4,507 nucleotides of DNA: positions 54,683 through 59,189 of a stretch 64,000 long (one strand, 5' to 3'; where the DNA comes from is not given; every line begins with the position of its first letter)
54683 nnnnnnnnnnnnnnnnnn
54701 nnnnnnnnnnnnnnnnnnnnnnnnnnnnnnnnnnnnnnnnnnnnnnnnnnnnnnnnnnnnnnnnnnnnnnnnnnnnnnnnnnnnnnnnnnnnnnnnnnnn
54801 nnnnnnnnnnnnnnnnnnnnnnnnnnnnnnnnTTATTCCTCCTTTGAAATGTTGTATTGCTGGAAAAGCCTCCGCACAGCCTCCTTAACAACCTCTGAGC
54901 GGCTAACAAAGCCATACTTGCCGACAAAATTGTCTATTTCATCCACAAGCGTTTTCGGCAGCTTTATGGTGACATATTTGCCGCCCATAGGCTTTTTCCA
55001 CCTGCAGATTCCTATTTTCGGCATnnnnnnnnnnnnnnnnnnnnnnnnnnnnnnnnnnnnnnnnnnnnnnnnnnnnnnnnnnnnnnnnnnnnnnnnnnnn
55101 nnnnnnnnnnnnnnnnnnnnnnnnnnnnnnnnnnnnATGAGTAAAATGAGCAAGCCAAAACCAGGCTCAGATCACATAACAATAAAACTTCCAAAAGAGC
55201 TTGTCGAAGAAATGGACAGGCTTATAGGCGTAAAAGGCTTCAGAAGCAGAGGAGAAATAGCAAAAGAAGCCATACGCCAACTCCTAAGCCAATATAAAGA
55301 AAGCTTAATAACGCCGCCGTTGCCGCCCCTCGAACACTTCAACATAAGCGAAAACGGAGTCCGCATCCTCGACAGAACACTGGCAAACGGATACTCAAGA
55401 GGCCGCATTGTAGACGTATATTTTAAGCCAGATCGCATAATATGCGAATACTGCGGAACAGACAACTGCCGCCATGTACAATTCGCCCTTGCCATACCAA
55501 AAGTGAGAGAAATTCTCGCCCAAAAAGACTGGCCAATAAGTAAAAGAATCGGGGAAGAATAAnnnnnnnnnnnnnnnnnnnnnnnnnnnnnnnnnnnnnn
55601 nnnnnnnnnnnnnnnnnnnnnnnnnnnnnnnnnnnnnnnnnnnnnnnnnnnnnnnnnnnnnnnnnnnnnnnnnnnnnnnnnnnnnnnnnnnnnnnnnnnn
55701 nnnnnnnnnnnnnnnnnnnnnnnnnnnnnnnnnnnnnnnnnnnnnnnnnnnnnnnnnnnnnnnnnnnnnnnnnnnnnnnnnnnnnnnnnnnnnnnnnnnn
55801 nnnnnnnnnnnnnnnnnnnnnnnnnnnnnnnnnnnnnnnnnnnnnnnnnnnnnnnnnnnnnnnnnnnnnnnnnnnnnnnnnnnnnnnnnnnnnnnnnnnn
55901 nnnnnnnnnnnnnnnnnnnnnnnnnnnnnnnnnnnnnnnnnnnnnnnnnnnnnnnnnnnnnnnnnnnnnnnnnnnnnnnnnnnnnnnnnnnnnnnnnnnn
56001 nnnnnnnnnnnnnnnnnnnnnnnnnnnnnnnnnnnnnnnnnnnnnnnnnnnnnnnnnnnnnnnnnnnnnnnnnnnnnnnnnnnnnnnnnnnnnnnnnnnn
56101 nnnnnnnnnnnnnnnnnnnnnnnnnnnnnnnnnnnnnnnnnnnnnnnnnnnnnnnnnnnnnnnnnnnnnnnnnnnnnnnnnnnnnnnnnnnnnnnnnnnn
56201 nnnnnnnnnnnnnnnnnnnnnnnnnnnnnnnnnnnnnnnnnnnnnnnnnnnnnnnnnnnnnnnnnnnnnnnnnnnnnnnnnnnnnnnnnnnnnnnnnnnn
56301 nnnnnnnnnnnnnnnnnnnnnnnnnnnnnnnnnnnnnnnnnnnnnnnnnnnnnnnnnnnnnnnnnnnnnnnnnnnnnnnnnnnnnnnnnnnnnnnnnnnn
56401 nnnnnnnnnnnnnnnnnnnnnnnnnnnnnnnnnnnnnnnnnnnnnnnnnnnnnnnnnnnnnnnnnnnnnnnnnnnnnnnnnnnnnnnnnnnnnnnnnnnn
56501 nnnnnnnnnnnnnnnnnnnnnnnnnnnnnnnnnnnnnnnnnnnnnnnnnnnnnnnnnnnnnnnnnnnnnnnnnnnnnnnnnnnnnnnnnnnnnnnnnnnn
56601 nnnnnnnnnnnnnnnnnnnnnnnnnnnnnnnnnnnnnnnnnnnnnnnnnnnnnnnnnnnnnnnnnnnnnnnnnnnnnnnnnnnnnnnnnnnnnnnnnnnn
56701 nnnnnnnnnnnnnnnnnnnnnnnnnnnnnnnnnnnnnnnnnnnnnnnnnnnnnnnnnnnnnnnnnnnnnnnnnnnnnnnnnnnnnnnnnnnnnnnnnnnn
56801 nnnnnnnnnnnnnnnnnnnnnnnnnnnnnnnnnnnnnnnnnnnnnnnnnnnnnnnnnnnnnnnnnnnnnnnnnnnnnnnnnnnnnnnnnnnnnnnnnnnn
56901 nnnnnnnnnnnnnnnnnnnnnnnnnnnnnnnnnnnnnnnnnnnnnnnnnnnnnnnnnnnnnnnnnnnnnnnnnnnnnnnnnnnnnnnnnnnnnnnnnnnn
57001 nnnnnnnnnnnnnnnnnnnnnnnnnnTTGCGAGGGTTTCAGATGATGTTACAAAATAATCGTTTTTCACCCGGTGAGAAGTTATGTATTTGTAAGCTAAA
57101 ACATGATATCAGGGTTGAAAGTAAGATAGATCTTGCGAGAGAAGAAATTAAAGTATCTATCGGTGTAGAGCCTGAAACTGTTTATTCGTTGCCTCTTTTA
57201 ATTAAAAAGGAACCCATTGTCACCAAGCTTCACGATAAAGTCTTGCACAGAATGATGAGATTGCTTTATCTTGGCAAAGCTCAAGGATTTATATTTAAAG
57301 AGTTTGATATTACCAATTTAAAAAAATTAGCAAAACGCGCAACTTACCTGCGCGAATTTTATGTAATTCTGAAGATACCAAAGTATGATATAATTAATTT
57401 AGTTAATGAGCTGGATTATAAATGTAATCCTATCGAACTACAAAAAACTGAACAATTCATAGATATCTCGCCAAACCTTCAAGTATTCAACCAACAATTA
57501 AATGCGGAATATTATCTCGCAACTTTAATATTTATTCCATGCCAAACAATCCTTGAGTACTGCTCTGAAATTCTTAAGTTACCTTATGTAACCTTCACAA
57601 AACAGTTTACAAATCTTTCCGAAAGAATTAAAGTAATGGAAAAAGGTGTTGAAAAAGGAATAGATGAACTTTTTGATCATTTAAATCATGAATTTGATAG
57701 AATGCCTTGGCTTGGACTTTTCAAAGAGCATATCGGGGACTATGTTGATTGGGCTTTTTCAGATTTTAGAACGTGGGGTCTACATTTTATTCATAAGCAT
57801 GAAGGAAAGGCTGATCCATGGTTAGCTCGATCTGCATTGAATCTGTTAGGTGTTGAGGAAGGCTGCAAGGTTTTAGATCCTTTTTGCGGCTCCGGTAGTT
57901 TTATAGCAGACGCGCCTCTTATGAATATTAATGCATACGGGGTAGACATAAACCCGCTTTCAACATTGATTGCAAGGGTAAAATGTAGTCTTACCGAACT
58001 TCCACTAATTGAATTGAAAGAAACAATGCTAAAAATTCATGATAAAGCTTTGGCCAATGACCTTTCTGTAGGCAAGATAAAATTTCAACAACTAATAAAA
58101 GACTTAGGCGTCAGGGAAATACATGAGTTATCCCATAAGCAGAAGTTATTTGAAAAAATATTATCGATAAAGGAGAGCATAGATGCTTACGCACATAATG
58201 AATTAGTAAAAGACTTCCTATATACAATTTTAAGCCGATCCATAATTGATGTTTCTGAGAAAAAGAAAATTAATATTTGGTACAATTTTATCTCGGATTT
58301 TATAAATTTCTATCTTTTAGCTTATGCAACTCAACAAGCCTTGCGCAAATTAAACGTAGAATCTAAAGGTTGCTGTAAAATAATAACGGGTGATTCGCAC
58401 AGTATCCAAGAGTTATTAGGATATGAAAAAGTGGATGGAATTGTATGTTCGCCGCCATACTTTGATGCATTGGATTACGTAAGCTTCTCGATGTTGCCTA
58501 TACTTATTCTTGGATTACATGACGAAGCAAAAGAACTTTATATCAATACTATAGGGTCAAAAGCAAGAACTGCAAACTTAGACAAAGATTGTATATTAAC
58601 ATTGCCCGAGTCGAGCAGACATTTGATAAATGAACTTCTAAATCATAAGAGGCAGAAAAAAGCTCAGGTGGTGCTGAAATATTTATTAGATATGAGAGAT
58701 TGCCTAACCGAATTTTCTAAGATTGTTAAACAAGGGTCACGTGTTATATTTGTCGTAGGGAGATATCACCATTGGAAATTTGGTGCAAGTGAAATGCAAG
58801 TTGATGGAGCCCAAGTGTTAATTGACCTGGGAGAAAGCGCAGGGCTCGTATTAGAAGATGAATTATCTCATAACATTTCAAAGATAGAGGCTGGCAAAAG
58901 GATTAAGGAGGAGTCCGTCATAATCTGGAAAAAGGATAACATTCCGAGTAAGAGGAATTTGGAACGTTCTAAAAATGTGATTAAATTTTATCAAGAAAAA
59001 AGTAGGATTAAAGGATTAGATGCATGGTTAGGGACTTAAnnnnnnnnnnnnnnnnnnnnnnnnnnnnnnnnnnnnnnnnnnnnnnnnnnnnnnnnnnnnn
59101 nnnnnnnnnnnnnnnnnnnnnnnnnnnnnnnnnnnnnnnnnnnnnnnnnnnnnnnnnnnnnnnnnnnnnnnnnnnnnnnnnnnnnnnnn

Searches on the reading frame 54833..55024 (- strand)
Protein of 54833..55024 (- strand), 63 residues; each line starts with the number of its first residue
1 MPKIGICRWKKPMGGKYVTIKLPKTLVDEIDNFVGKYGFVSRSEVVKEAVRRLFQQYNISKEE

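Call 35: search_protein_families(library=pfam, proteins=[window:54833-55024:-], max_evalue=1)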
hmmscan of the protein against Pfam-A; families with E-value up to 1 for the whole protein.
window:54833-55024:- (63 aa): 4 families
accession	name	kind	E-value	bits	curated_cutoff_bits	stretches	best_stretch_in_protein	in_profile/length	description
PF01402.27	RHH_1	-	6e-06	26.5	20.5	1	18-53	2-36/39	Ribbon-helix-helix protein, copG family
PF14603.12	hSH3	-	0.084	13.9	25.7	1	32-48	56-72/90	Helically-extended SH3 domain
PF15919.11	HicB_lk_antitox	-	0.12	13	27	1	18-48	92-121/123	HicB_like antitoxin of bacterial toxin-antitoxin system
PF02503.22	PP_kinase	-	0.13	12.4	31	1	15-60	53-101/183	Polyphosphate kinase middle domain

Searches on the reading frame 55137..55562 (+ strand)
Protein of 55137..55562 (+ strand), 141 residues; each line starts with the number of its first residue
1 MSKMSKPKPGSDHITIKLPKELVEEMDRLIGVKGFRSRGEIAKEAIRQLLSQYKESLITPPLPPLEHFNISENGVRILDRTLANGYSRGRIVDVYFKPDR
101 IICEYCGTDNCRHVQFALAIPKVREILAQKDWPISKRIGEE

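Call 35: search_protein_families(library=pfam, proteins=[window:55137-55562:+], max_evalue=1)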
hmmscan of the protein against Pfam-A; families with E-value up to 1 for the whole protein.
window:55137-55562:+ (141 aa): 1 family
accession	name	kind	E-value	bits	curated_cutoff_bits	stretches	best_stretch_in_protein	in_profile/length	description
PF01402.27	RHH_1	-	5.3e-07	29.8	20.5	1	14-50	2-37/39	Ribbon-helix-helix protein, copG family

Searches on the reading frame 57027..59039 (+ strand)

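Call 14: search_protein_families(library=pfam, proteins=[window:57027-59039:+], max_evalue=0.01)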
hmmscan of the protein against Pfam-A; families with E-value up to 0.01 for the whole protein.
window:57027-59039:+ (670 aa): 3 families
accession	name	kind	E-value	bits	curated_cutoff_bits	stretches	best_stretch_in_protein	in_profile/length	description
PF01170.24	UPF0020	-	4.4e-09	36.8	22.3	1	258-304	8-54/197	RMKL-like, methyltransferase domain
PF01555.25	N6_N4_Mtase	-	5.8e-09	36.7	26.7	1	274-310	177-213/221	DNA methylase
PF13847.12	Methyltransf_31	-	0.0035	17.5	27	0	278-312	3-40/145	Methyltransferase domain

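Call 73: search_protein_families(library=padloc, proteins=[window:57027-59039:+], max_evalue=0.001)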
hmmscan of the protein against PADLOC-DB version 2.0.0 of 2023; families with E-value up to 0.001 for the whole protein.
window:57027-59039:+ (670 aa): 21 families
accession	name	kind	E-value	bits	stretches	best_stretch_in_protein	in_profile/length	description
PDLC03322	MTase_II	-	5.8e-32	109.1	1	240-578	23-376/446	Type II methyltransferase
PDLC03377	MTase_II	-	1.7e-21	74.4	1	251-616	94-480/504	Type II methyltransferase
PDLC03364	MTase_II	-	1.7e-18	64.8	1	239-515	18-284/380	Type II methyltransferase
PDLC03380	MTase_II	-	1.8e-17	61.7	1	240-324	18-102/393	Type II methyltransferase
PDLC03369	MTase_II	-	2.2e-16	57.7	2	249-323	111-185/532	Type II methyltransferase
PDLC03362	MTase_II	-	2.3e-16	57.7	1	256-607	47-400/438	Type II methyltransferase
PDLC03239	MTase_II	-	2.1e-13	47.8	1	256-411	69-217/442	Type II methyltransferase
PDLC03224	MTase_II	-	3.8e-12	43.9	1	279-579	94-421/481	Type II methyltransferase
PDLC03249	MTase_II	-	1.4e-11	41.9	1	232-357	78-215/541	Type II methyltransferase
PDLC03353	MTase_II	-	8.8e-10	36.5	1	450-644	10-124/260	Type II methyltransferase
PDLC04134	mad2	-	4e-09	33.8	1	263-326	276-339/492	mads_2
PDLC03325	MTase_II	-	4.6e-09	33.5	1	279-320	92-133/426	Type II methyltransferase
PDLC03376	MTase_II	-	9.5e-07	26.9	1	240-320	20-98/249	Type II methyltransferase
PDLC03360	MTase_II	-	1.9e-06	25.1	1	281-348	67-131/441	Type II methyltransferase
PDLC03387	MTase_II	-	1.7e-05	22.1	0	449-485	11-47/289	Type II methyltransferase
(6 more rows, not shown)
